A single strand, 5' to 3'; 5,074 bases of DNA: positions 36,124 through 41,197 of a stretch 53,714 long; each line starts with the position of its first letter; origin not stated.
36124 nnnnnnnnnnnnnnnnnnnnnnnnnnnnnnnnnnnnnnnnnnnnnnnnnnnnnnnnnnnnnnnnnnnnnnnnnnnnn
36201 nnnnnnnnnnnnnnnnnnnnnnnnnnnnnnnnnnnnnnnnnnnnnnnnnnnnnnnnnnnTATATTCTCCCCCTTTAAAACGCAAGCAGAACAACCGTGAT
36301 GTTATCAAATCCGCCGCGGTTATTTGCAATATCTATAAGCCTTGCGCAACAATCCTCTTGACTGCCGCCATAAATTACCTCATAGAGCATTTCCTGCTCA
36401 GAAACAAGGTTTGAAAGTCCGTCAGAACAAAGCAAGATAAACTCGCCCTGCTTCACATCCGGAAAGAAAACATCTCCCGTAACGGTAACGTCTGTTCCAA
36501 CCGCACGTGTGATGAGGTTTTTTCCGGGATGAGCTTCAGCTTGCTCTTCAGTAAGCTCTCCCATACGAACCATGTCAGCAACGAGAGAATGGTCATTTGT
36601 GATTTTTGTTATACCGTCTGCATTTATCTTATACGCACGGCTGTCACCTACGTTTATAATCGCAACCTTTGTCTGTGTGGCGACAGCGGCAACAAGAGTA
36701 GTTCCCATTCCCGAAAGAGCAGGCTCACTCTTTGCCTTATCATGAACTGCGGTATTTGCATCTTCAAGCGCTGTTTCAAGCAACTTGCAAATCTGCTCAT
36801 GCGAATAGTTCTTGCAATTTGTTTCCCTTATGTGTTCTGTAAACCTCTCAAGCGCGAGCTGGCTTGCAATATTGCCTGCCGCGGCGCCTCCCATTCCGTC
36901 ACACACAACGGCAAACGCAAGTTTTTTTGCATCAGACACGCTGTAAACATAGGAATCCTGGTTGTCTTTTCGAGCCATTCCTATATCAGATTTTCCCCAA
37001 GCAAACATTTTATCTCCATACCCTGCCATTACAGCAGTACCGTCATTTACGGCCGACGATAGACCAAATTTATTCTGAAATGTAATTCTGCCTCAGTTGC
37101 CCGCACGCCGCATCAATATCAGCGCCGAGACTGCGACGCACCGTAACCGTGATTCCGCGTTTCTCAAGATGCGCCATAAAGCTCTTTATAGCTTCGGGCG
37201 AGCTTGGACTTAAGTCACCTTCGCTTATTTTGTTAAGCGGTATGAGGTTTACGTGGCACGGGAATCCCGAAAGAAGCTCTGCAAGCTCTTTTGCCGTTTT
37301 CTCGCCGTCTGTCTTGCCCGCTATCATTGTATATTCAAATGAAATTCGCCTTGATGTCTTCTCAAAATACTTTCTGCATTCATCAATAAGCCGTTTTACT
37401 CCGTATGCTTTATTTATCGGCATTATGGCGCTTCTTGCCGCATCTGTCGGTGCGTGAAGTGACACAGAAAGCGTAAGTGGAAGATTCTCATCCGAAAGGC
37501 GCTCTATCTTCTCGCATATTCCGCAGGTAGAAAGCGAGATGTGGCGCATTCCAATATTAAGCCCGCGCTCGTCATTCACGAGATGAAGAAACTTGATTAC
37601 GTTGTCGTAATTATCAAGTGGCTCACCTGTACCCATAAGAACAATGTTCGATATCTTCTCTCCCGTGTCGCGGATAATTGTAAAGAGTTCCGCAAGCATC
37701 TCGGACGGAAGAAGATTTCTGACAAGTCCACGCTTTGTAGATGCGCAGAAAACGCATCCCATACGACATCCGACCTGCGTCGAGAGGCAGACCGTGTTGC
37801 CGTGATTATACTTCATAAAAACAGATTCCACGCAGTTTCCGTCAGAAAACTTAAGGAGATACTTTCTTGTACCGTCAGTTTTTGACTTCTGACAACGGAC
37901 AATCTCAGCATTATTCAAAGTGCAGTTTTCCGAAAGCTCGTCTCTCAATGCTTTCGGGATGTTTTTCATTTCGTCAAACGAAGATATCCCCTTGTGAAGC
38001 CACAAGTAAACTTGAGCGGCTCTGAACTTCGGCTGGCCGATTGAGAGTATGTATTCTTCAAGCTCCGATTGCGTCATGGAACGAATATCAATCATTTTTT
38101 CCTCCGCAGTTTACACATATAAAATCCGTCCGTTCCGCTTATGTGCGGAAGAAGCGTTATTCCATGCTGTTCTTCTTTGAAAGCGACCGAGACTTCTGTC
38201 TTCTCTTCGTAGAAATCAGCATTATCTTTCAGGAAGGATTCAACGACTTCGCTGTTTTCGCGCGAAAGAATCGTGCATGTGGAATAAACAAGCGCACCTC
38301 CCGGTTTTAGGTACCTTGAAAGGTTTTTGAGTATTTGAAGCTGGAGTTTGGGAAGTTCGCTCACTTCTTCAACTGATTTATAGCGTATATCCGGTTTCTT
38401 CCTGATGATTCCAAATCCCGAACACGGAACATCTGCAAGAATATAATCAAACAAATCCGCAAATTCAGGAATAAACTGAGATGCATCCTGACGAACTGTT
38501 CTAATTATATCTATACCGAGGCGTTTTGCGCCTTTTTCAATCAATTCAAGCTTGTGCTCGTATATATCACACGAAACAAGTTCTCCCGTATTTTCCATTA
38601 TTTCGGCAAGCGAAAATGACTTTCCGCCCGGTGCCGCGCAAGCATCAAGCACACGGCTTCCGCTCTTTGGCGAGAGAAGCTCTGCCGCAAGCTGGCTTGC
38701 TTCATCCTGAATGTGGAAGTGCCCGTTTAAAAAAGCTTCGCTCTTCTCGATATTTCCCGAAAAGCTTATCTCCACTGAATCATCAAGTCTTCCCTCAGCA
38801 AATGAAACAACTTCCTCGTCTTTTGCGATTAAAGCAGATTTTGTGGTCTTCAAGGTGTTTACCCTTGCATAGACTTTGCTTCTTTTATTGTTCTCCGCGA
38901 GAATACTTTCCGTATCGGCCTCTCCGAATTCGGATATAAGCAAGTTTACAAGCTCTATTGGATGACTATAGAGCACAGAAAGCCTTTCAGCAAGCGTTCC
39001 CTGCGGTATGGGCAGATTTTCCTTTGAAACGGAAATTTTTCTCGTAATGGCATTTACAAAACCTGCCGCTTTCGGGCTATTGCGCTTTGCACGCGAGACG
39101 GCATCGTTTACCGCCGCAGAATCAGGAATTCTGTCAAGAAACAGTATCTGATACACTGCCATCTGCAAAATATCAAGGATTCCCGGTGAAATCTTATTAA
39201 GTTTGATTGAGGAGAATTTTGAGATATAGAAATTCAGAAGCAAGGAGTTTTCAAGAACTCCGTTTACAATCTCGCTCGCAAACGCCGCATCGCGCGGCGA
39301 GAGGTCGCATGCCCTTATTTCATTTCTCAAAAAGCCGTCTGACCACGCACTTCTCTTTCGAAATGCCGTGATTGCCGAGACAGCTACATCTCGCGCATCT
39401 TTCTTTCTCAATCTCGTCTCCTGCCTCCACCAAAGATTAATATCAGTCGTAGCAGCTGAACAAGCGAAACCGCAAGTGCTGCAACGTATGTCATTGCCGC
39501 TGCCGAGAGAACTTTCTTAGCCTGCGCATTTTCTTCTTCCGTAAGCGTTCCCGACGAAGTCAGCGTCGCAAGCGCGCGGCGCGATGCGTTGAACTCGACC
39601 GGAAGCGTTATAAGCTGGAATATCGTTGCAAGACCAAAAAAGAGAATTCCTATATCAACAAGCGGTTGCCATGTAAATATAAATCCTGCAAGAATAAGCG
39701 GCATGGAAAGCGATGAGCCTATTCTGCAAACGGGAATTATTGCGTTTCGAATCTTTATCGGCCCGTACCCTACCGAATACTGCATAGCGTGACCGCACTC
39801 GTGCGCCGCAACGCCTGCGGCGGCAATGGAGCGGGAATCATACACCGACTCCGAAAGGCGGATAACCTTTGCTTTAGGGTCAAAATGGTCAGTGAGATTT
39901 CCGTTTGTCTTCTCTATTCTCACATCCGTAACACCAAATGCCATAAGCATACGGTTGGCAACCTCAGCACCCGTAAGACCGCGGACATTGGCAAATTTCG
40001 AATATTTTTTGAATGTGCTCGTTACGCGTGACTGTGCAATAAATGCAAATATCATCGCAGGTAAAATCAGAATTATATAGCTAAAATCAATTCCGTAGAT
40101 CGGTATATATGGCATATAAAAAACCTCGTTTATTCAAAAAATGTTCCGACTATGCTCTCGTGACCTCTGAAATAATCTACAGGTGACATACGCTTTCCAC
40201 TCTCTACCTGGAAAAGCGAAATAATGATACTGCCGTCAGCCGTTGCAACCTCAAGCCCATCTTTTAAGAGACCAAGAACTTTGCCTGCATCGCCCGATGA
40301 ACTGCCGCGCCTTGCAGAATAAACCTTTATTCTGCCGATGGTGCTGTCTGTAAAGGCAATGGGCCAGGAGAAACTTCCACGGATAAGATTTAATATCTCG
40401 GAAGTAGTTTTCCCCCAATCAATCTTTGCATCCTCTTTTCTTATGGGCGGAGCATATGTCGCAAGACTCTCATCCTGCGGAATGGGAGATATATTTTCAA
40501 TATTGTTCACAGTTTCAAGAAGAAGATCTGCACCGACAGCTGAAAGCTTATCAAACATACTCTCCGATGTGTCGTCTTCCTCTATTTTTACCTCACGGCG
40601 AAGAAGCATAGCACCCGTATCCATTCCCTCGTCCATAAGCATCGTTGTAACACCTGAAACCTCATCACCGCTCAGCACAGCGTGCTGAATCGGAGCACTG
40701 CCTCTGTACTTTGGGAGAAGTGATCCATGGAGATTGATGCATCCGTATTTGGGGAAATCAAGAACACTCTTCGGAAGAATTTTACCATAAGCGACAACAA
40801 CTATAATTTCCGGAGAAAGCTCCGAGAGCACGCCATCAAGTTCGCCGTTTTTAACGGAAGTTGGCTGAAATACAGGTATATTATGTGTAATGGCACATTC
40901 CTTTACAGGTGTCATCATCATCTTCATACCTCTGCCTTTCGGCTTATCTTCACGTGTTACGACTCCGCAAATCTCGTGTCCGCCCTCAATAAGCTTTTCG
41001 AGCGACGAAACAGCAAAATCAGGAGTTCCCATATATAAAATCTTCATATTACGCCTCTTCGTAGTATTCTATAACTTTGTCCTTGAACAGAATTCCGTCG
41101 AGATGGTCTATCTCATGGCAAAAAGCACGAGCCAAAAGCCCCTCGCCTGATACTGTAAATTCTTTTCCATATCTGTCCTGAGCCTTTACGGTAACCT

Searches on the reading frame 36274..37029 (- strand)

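Call 47: search_protein_families(library=pfam, proteins=[window:36274-37029:-])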
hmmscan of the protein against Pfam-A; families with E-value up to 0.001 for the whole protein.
window:36274-37029:- (251 aa): 2 families
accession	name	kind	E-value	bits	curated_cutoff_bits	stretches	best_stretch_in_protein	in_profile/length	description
PF13672.11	PP2C_2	-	3.1e-18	66.5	24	1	20-213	9-182/209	Protein phosphatase 2C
PF00481.26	PP2C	-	9e-13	48.9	20.3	1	32-148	29-141/255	Protein phosphatase 2C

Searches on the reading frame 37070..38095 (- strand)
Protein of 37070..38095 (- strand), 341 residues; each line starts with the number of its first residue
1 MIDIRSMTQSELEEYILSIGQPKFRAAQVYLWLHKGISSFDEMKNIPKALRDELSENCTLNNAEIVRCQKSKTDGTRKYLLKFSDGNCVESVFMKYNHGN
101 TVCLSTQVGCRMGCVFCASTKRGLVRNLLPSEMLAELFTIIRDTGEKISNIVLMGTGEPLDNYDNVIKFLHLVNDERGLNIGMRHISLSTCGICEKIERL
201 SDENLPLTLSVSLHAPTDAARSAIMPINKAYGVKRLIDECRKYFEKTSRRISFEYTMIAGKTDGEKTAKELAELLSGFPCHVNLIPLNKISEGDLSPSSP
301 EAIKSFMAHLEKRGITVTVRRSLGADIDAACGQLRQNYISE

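Call 47: search_protein_families(library=pfam, proteins=[window:37070-38095:-])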
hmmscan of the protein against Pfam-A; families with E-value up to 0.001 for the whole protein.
window:37070-38095:- (341 aa): 2 families
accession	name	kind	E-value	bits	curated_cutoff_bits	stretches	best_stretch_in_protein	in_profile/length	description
PF04055.27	Radical_SAM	-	5.1e-17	63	29.5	1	105-265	2-158/166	Radical SAM superfamily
PF21016.3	RlmN_N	-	1.3e-15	57.3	24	1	3-59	2-59/60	Ribosomal RNA large subunit methyltransferase N-terminal domain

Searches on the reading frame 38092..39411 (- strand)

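Call 47: search_protein_families(library=pfam, proteins=[window:38092-39411:-])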
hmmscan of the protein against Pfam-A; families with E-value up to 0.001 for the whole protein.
window:38092-39411:- (439 aa): 7 families
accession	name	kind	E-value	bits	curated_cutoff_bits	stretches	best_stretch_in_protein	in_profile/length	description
PF01189.24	Methyltr_RsmB-F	-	9.1e-50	169.5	27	1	245-436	3-199/199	16S rRNA methyltransferase RsmB/F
PF01029.23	NusB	-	1.2e-25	90.9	23.1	1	5-126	2-131/133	NusB family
PF13847.12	Methyltransf_31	-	3e-12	46.9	27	1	249-391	2-124/145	Methyltransferase domain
PF01209.24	Ubie_methyltran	-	7.7e-08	32.4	20.1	1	242-375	39-150/233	ubiE/COQ5 methyltransferase family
PF22458.1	RsmF-B_ferredox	-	1.2e-06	29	27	1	150-196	1-46/74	Methyltr_RsmF/B-like, ferredoxin-like domain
PF01728.25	FtsJ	-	9e-06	26.2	24.1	1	249-395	20-153/181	FtsJ-like methyltransferase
PF13649.12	Methyltransf_25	-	2.7e-05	25.2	27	0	254-326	1-70/97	Methyltransferase domain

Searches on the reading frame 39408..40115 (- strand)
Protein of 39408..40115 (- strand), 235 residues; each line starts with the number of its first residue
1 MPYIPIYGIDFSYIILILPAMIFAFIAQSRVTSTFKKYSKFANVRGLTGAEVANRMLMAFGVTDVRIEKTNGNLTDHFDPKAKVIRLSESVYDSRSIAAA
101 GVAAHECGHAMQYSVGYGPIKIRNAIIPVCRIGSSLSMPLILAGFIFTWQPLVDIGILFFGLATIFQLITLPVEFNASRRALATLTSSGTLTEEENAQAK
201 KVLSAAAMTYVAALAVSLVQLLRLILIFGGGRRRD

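Call 47: search_protein_families(library=pfam, proteins=[window:39408-40115:-])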
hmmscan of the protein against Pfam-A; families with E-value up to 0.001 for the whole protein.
window:39408-40115:- (235 aa): 1 family
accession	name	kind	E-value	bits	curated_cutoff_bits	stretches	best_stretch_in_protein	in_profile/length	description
PF04298.18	Zn_peptidase_2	-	5.2e-93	311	27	1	13-228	1-217/218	Putative neutral zinc metallopeptidase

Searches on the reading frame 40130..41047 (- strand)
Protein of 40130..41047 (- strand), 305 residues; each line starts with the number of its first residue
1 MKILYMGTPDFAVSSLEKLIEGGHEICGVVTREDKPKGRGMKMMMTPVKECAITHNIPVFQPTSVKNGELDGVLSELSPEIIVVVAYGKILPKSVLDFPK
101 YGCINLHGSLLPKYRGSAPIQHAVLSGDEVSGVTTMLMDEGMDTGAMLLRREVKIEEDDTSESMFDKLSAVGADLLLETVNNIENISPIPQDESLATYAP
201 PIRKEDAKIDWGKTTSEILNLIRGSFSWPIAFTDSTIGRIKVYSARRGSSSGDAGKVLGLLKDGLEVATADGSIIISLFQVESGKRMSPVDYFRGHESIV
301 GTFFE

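Call 47: search_protein_families(library=pfam, proteins=[window:40130-41047:-])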
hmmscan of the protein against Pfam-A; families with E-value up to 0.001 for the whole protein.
window:40130-41047:- (305 aa): 2 families
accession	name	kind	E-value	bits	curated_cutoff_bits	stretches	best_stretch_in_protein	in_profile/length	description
PF00551.24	Formyl_trans_N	-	4.4e-44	150.8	26.1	1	1-179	1-180/181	Formyl transferase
PF02911.23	Formyl_trans_C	-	1.7e-20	73.5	21.1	1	202-296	2-99/100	Formyl transferase, C-terminal domain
